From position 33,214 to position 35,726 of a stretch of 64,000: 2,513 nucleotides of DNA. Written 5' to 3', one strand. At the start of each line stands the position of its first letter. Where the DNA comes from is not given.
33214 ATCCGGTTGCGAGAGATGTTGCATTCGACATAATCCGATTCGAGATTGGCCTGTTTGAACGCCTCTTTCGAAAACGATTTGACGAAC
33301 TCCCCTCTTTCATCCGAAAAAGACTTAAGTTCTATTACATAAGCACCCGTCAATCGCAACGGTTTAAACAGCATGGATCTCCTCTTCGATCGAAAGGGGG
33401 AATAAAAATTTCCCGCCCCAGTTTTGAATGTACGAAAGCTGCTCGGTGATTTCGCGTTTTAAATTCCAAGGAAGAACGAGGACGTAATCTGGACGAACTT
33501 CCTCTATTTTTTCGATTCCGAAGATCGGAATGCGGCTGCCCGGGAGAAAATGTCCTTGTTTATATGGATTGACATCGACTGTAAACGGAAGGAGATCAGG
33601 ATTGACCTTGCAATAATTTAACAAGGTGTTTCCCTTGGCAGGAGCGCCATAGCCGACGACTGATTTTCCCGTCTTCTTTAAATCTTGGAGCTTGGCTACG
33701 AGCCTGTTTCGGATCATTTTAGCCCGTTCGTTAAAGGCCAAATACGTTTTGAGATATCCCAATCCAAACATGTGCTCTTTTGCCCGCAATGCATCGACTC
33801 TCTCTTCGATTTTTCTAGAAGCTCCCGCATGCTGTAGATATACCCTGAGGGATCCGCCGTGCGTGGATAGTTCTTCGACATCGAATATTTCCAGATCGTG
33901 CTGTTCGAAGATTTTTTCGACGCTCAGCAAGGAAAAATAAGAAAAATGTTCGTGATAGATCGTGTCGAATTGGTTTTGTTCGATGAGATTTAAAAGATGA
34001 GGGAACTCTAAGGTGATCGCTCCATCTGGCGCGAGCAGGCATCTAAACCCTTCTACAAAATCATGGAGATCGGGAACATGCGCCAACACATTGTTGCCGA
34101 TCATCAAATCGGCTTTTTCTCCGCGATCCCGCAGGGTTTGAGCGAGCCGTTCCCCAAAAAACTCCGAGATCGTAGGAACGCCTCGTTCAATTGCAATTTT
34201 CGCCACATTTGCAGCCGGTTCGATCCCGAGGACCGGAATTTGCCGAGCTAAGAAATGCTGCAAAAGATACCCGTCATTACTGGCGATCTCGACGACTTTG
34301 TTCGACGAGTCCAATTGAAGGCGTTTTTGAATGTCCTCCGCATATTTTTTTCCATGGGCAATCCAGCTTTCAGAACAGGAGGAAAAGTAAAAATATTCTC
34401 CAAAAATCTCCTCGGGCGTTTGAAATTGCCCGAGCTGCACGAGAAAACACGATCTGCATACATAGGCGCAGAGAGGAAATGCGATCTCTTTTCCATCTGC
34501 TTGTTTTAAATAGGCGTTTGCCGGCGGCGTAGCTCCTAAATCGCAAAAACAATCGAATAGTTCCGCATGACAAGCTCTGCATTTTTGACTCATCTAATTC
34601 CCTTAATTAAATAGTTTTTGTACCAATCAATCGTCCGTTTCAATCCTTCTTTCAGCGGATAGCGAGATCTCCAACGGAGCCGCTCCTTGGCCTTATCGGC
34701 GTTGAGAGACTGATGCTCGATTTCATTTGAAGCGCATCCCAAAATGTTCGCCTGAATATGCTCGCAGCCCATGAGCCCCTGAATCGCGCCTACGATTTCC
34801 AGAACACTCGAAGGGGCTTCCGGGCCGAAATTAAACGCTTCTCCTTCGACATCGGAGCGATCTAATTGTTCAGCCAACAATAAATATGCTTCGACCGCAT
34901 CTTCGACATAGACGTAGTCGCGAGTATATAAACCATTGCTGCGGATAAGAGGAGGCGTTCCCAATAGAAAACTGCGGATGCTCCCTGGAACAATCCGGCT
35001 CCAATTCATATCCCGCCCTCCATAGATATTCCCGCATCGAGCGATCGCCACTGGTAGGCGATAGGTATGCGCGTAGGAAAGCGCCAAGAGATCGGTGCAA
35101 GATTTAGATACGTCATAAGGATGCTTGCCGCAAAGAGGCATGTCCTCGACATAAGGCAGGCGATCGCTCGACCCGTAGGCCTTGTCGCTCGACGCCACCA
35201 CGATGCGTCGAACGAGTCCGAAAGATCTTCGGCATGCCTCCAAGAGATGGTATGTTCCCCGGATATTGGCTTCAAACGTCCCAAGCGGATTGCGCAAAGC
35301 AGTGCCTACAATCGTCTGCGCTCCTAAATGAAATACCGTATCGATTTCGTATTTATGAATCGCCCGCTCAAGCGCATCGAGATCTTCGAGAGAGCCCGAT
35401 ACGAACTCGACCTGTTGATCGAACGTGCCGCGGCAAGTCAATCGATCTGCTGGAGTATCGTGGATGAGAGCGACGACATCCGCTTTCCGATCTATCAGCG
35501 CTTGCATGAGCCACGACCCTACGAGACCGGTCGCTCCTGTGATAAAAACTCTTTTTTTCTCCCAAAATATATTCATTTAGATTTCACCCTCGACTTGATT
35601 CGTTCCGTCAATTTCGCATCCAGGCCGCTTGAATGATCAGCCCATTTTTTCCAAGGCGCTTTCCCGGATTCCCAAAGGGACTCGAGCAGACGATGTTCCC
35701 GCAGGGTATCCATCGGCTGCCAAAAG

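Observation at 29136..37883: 8.7-kb glycan-biosynthesis island adjacent to tRNA-Arg(CCT) in a lineage expected to have rough LPS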

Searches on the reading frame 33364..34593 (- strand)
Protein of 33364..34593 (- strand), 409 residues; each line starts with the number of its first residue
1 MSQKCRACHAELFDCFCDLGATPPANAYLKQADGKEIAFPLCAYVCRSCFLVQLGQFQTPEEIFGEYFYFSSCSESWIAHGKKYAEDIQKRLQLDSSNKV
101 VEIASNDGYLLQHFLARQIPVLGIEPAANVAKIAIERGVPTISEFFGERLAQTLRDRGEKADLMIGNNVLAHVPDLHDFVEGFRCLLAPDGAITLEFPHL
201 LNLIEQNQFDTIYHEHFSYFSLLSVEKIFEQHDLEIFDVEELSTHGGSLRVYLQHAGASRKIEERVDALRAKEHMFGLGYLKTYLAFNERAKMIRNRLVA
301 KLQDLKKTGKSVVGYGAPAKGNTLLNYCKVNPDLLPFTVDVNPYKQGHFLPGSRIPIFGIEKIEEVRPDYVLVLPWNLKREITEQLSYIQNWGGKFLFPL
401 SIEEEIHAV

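Call 5: search_protein_families(library=pfam, proteins=[window:33364-34593:-], max_evalue=0.01)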
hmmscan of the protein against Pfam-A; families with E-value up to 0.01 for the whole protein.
window:33364-34593:- (409 aa): 6 families
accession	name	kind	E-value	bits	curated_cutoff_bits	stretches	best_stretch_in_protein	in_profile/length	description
PF08484.17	Methyltransf_14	-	1.3e-60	204.3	23.5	1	244-400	2-159/160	C-methyltransferase C-terminal domain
PF13489.12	Methyltransf_23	-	1.9e-17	63.9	27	1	83-236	8-161/164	Methyltransferase domain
PF08421.16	Methyltransf_13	-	3.1e-17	62.9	31.3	1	5-64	1-62/62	Putative zinc binding domain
PF08242.18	Methyltransf_12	-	8.9e-08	33.2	30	1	101-192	1-97/98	Methyltransferase domain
PF08241.18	Methyltransf_11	-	0.001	20.1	21.2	1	102-193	2-93/95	Methyltransferase domain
PF13649.12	Methyltransf_25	-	0.0038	18.3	27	0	100-191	1-97/97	Methyltransferase domain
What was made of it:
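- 33364..34593 (-): NDP-hexose 3-C-methyltransferase of the TylC3/TcaB9/MtmC/KijD1 family. Pfam Methyltransf_13, Methyltransf_23 and Methyltransf_14 all match (call 5).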

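Call 6: search_protein_families(library=ncbifam, proteins=[window:33364-34593:-], max_evalue=0.01)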
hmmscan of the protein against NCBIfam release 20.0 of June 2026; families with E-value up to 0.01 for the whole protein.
window:33364-34593:- (409 aa): 0 families

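Call 9: find_encoding_contigs(protein=window:33364-34593:-, flank=10000, max_places=10)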
Protein window:33364-34593:- (409 aa): no gene with exactly this product is on record in the collection.
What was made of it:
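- Tried and rejected: An exact look-up of the C-methyltransferase found nothing on record (call 9).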

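Call 51: search_solved_structures(query=window:33364-34593:-, max_evalue=0.00001, show_alignments=1)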
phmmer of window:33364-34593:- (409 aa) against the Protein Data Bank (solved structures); distinct sequences matched with E-value up to 0.00001: 10.
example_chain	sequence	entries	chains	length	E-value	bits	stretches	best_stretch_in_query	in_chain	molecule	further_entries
4rv9_A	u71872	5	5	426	9.8e-77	261.8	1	4-399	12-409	D-mycarose 3-C-methyltransferase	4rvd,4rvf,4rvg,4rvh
5t64_A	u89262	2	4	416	1.8e-68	234.6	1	4-398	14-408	Sugar 3-C-methyl transferase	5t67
5t6b_A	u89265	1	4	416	4e-68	233.4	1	4-398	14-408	Sugar 3-C-methyl transferase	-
4e31_A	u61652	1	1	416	2.7e-61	210.9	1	4-398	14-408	TcaB9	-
3ndi_A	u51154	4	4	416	3.8e-61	210.5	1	4-398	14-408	Methyltransferase | TcaB9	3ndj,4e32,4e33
4e2y_A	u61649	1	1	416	9.8e-61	209.1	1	4-398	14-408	TcaB9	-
4e2x_A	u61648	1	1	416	1.4e-60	208.6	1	4-398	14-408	TcaB9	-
4e2z_A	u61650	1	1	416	3.5e-60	207.3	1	4-398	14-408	TcaB9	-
4e2w_A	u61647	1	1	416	3.5e-60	207.3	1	4-398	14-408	TcaB9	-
4e30_A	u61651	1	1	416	9.3e-60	205.9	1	4-398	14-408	TcaB9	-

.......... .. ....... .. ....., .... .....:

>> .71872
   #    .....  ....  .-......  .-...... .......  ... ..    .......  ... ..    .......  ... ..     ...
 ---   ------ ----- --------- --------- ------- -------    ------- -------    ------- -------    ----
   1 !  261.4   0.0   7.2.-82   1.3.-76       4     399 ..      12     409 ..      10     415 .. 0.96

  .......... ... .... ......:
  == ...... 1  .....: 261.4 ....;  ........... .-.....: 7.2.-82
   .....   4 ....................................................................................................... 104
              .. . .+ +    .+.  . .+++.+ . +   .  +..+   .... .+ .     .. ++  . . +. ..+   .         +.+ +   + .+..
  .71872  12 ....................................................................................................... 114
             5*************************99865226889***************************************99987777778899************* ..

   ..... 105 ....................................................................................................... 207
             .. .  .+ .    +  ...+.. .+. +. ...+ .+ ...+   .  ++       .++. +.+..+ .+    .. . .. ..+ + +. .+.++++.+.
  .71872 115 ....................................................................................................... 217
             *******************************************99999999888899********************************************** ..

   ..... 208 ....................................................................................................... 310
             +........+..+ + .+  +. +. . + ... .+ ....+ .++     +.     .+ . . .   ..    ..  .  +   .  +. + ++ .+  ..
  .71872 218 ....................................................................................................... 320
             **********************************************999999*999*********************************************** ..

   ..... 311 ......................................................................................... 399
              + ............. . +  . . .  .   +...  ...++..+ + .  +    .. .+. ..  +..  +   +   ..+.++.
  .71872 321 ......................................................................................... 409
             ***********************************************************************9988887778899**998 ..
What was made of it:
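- On NDP-hexose 3-C-methyltransferase (TylC3/TcaB9/MtmC/KijD1): The CxxC...CxxC and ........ motifs are conserved in the alignment (call 51).
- Closest known: Sugar 3-C-methyltransferases TcaB9, KijD1, MtmC and TylC3. Same: The N-terminal Cys4 zinc site and the catalytic YHEH motif are conserved (call 51).
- The C-methyltransferase matches MtmC, KijD1 and TcaB9 at E 1e-76 to 1e-60, with the zinc site and YHEH motif intact (call 51).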

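Call 82: find_related_loci(query=A5, collection=viral_contigs, flank=8000)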
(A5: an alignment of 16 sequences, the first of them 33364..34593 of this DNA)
Query A5 (409 aa) in viral_contigs; peptide patterns used: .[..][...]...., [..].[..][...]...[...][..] (x = any residue, [..] = any of these).
600 stretches matched a pattern (row limit reached: there are more); 588 encode a relative of the query (tblastn E <= 1e-3); the best 80 are kept; 80 distinct loci.
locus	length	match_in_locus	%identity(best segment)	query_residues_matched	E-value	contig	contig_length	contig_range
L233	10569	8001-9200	49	4-397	1e-127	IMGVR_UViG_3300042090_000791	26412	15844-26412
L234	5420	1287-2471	50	1-397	7e-120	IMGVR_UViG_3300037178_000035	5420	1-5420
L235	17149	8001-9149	47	5-386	4e-111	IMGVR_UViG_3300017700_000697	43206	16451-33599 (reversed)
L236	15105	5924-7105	46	4-397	2e-110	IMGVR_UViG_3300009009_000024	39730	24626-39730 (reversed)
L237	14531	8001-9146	43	5-400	1e-103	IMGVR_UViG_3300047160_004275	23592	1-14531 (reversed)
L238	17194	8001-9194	43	4-400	6e-98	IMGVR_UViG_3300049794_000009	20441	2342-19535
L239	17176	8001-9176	42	4-398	7e-94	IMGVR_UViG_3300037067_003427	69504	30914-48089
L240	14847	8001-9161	42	1-397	2e-92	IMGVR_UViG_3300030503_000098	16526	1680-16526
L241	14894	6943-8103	42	1-397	2e-92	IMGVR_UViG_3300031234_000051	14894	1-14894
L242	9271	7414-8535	39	1-399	3e-88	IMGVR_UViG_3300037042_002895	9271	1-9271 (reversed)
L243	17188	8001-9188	50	4-396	8e-123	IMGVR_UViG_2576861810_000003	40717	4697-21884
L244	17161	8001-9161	39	5-402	3e-85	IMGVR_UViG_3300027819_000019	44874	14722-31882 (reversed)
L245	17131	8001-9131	36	4-397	1e-79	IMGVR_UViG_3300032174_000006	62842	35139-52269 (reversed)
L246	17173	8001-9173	38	2-392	3e-78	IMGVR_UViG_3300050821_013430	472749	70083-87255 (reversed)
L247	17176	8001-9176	43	5-400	1e-99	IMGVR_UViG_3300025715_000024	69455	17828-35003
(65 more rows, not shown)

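Call 84: search_dna_similar(query=window:33364-34593:-, collection=plasmids, mode=protein, max_rows=15)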
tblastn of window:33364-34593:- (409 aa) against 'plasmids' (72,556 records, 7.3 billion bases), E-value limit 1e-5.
Records with a match: 174; places in all: 222; records where one place covers at least 80% of the query: 172.
Best place of each record, by identity: <60% 174.
By first word of the organism name: Sinorhizobium 59; Streptomyces 21; Rhizobium 11; Bacillus 10; Leisingera 9; Shinella 6; Brachyspira 6; Roseibium 6; Ensifer 5; Mesorhizobium 4; and 25 more.
By predicted mobility (MOB-suite, as given by PLSDB): non-mobilizable 107; mobilizable 60; conjugative 7.
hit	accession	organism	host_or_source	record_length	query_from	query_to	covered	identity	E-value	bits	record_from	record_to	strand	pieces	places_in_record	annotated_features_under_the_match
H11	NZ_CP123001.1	Neorhizobium petrolearium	single cell,petroleum contaminated soil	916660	5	400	97%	56.3%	2e-148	472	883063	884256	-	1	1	class I SAM-dependent methyltransferase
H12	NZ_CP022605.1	Ochrobactrum quorumnocens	cell culture,rhizosphere of potato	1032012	5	400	97%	55.5%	2e-144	461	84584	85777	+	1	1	record has no annotation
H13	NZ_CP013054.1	Sinorhizobium americanum CCGM7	Phaseolus vulgaris,root nodules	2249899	5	400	97%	54.8%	2e-140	449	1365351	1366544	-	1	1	none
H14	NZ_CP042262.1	Qingshengfaniella alkalisoli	cell culture,saline soil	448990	2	406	99%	53.3%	2e-131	424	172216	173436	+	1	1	class I SAM-dependent methyltransferase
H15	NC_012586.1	Sinorhizobium fredii NGR234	-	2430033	4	400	97%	54.4%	4e-141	451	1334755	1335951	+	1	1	record has no annotation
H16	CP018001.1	Rhizobium sp. Y9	Veronaeopsis simplex Y34,cell culture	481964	5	400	97%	54.3%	2e-143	458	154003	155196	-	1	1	SAM-dependent methyltransferase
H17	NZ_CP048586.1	Agrobacterium pusense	walnut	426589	5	400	97%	54.3%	2e-143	457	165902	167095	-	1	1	class I SAM-dependent methyltransferase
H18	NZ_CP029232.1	Sinorhizobium fredii CCBAU 45436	Glycine max,cell culture,plant root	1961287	5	400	97%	54.3%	5e-140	448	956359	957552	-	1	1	record has no annotation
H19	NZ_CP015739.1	Shinella sp. HZN7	-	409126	1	400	98%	53.5%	6e-129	416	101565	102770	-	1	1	class I SAM-dependent methyltransferase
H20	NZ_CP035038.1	Sinorhizobium fredii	single cell,soil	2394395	5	400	97%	54.0%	1e-140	449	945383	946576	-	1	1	none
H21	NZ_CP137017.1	Sinorhizobium fredii GR64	Phaseolus vulgaris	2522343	5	400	97%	54.0%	2e-140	449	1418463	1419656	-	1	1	record has no annotation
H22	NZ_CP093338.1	Shinella sp. H4-D48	whole organism,grassland soil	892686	5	400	97%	54.0%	5e-140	448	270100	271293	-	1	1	class I SAM-dependent methyltransferase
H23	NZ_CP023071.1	Sinorhizobium fredii CCBAU 83666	G.max,nodule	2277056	5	400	97%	54.0%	8e-140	447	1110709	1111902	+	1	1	record has no annotation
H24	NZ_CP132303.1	Shinella sumterensis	Homo sapiens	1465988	5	400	97%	54.0%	3e-139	446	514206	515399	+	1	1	none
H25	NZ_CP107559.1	Methylocystis sp. MJC1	whole organism,Alpine Peat Bogs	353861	2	400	98%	53.6%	3e-135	434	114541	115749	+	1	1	class I SAM-dependent methyltransferase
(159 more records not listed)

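Call 85: get_annotated_region(hit=H11, flank=7000)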
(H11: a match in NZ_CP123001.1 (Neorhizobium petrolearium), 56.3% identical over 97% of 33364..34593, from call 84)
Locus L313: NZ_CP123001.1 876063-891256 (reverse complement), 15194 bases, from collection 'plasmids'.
description: Neorhizobium petrolearium strain OS53 plasmid unnamed1, complete sequence
organism: Neorhizobium petrolearium (NCBI taxid 515361)
taxonomy: Bacteria; Pseudomonadota; Alphaproteobacteria; Hyphomicrobiales; Rhizobiaceae; Neorhizobium; Neorhizobium petrolearium
host: -; source: single cell,petroleum contaminated soil; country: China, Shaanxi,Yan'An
typing (MOB-suite, as given by PLSDB): non-mobilizable
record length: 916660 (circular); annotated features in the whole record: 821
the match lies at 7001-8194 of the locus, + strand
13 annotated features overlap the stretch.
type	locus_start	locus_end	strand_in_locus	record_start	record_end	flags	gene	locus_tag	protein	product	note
CDS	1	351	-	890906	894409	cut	-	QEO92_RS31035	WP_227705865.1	chemotaxis protein CheB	GO:0006935 - chemotaxis [Evidence IEA]; GO:0000160 - phosphorelay signal transduction system [Evidence IEA]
CDS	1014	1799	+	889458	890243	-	-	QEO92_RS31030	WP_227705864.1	response regulator transcription factor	GO:0000160 - phosphorelay signal transduction system [Evidence IEA]; GO:0006355 - regulation of DNA-templated ...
CDS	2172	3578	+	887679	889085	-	-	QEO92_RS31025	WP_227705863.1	glutamate-1-semialdehyde 2,1-aminomutase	-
CDS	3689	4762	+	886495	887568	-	-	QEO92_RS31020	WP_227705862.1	SDR family oxidoreductase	-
CDS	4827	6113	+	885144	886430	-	-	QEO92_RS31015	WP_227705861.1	DUF4910 domain-containing protein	-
CDS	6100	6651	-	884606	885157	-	rfbC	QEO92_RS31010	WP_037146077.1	dTDP-4-dehydrorhamnose 3,5-epimerase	GO:0019305 - dTDP-rhamnose biosynthetic process [Evidence IEA]; GO:0009243 - O antigen biosynthetic process [Evidence ...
CDS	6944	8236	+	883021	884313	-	-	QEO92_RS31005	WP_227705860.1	class I SAM-dependent methyltransferase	-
CDS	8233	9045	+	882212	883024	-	-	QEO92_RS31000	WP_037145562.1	glucose-1-phosphate cytidylyltransferase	-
CDS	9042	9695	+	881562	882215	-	-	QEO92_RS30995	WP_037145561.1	PIG-L deacetylase family protein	-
CDS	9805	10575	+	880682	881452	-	-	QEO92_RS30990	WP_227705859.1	response regulator transcription factor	GO:0000160 - phosphorelay signal transduction system [Evidence IEA]; GO:0006355 - regulation of DNA-templated ...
CDS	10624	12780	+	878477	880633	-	-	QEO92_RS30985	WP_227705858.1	polysaccharide biosynthesis tyrosine autokinase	-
CDS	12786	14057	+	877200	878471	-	-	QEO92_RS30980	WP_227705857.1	polysaccharide biosynthesis/export family protein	GO:0015774 - polysaccharide transport [Evidence IEA]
CDS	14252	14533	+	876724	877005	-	-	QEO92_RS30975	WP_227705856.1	hypothetical protein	-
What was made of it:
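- The same C-methyltransferase, RfbF and RfbC set sits next to Wzc/Wza-type polysaccharide export genes on a Neorhizobium megaplasmid (calls 84, 85).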

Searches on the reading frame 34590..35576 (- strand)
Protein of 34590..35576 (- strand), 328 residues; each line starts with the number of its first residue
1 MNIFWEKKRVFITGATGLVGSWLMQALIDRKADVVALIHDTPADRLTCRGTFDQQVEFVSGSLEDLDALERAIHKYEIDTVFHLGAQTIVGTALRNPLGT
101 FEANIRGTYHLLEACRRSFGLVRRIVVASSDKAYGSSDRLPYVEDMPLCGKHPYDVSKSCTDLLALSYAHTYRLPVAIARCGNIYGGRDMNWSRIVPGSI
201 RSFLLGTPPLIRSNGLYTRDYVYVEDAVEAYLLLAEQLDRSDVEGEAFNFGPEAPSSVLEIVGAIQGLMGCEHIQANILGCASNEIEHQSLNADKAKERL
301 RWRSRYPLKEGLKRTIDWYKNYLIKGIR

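Call 5: search_protein_families(library=pfam, proteins=[window:34590-35576:-], max_evalue=0.01)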
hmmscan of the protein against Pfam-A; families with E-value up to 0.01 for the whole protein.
window:34590-35576:- (328 aa): 8 families
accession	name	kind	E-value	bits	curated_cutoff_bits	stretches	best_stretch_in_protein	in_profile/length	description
PF01370.27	Epimerase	-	1.8e-50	172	20.9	1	10-251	1-240/240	NAD dependent epimerase/dehydratase family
PF16363.11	GDP_Man_Dehyd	-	4.6e-50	171.4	27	1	11-315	1-332/332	GDP-mannose 4,6 dehydratase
PF02719.21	Polysacc_synt_2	-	1.1e-14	54.7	20.2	1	10-135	1-133/293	Polysaccharide biosynthesis protein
PF01073.25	3Beta_HSD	-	5.5e-12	45.7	22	1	12-255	2-253/280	3-beta hydroxysteroid dehydrogenase/isomerase family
PF07993.18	NAD_binding_4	-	1.4e-11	44.5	20.1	1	12-202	1-225/258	Male sterility protein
PF04321.23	RmlD_sub_bind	-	9.8e-10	38.4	27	1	9-192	2-159/287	RmlD substrate binding domain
PF05368.20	NmrA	-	6.6e-09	36.2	27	1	6-82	1-74/298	NmrA-like family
PF13460.12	NAD_binding_10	-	2.9e-07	31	27.2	1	14-137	1-105/184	NAD(P)H-binding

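Call 6: search_protein_families(library=ncbifam, proteins=[window:34590-35576:-], max_evalue=0.01)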
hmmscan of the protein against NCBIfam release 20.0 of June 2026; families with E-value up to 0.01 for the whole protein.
window:34590-35576:- (328 aa): 35 families (the best 25 are shown)
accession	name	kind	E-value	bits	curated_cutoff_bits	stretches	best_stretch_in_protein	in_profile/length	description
TIGR02622.1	CDP_4_6_dhtase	equivalog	1.3e-62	211.9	278.45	1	4-325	1-336/352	CDP-glucose 4,6-dehydratase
TIGR01181.1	dTDP_gluc_dehyt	equivalog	2.4e-49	168.2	365.1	1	10-321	2-313/321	dTDP-glucose 4,6-dehydratase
TIGR04180.1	EDH_00030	hypoth_equivalog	1.3e-39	136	475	1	10-306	1-296/297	NAD-dependent 4,6-dehydratase LegB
TIGR01179.1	galE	equivalog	3.2e-36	124.8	262.3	2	10-187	2-179/332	UDP-glucose 4-epimerase GalE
NF007582.0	PRK10217.1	equivalog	1.5e-29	103.2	698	1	8-319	2-331/355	dTDP-glucose 4,6-dehydratase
NF007490.0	PRK10084.1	subfamily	1.6e-25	89.9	649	1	9-320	2-335/361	dTDP-glucose 4,6-dehydratase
NF007956.0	PRK10675.1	subfamily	3.8e-23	82.2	394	2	9-159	2-154/338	UDP-glucose 4-epimerase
NF011728.1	PRK15181.1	equivalog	7.1e-23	81.1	760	1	7-320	15-338/348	Vi polysaccharide biosynthesis UDP-N-acetylglucosaminuronic acid C-4 epimerase TviC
TIGR02197.1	heptose_epim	equivalog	8.8e-18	64.5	274.6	1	11-321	2-315/316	ADP-glyceromanno-heptose 6-epimerase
NF043036.1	ErythonDh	equivalog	1.6e-15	57.2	325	1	9-169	2-164/321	D-erythronate dehydrogenase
TIGR03466.1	HpnA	hypoth_equivalog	9.4e-15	54.3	367.65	1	9-138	2-122/327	hopanoid-associated sugar epimerase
TIGR01472.1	gmd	equivalog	3.5e-14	52.8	415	1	9-175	2-176/342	GDP-mannose 4,6-dehydratase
NF042423.1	oxyalk_red_Shew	equivalog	2.9e-12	46.3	580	1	7-266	8-254/331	2-alkyl-3-oxoalkanoate reductase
NF042422.1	oxyalk_red_OleD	equivalog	1.4e-11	44.4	580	1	9-272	2-253/329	2-alkyl-3-oxoalkanoate reductase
NF052578.1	StrlDmthSdmBMthl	equivalog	5.2e-11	42.9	600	1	11-237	4-218/328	sterol demethylase protein SdmB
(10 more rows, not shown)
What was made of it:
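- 34590..35576 (-): NDP-glucose 4,6-dehydratase, closest to CDP-glucose 4,6-dehydratases. Scores 212 bits against TIGR02622, below the cut-off of 278 (call 6).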

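Call 53: search_solved_structures(query=window:34590-35576:-, max_evalue=1e-20)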
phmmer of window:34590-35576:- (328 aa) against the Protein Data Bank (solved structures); distinct sequences matched with E-value up to 1e-20: 39.
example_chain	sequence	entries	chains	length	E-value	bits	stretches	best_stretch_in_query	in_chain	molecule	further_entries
1rkx_A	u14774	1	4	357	7.8e-41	143.5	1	2-323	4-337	CDP-glucose-4,6-dehydratase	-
1wvg_A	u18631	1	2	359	2.5e-39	138.5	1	4-323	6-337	CDP-glucose 4,6-dehydratase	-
2hun_A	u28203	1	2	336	6.6e-35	124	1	9-320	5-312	336aa long hypothetical dTDP-glucose 4,6-dehydratase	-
6bi4_A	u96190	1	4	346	1.4e-34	122.9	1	9-320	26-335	dTDP-glucose 4,6-dehydratase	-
6vlo_A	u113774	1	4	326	8.5e-33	117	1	8-320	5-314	Putative dTDP-D-glucose 4,6-dehydratase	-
4zrm_A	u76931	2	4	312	2.8e-29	105.5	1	9-321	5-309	UDP-glucose 4-epimerase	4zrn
1r66_A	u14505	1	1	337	2.3e-27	99.2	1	9-321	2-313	TDP-glucose-4,6-dehydratase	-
8shh_A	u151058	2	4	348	8.9e-27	97.3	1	8-320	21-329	dTDP-glucose 4,6-dehydratase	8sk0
1r6d_A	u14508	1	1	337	1.1e-26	97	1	9-321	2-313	TDP-glucose-4,6-dehydratase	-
5u4q_A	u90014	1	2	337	4.4e-26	95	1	9-322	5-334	dTDP-glucose 4,6-dehydratase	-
10ke_A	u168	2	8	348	4.6e-26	94.9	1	9-323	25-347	Capsular polysaccharide biosynthesis protein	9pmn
9rl0_E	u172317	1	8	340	5.4e-26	94.7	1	10-321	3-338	CDP-tyvelose 2-epimerase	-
6kv9_A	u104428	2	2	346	7.7e-26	94.2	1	10-322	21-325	MoeE5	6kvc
1bxk_A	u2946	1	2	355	1.1e-25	93.7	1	8-269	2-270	PROTEIN (DTDP-GLUCOSE 4,6-DEHYDRATASE)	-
8du1_A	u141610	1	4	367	1.2e-25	93.5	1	7-320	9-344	dTDP-glucose 4,6-dehydratase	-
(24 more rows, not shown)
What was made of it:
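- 34590..35576 (-): The best PDB matches are 1rkx and 1wvg, both CDP-glucose 4,6-dehydratases, at E 8e-41 (call 53).
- On CDP-glucose 4,6-dehydratase (RfbG/DdhB, TIGR02622): The best PDB matches are nevertheless the two CDP-glucose 4,6-dehydratases 1rkx and 1wvg, at E 8e-41 and 2.5e-39, ahead of the dTDP enzymes (call 53).
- The dehydratase is closest to CDP-glucose dehydratases (call 53).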
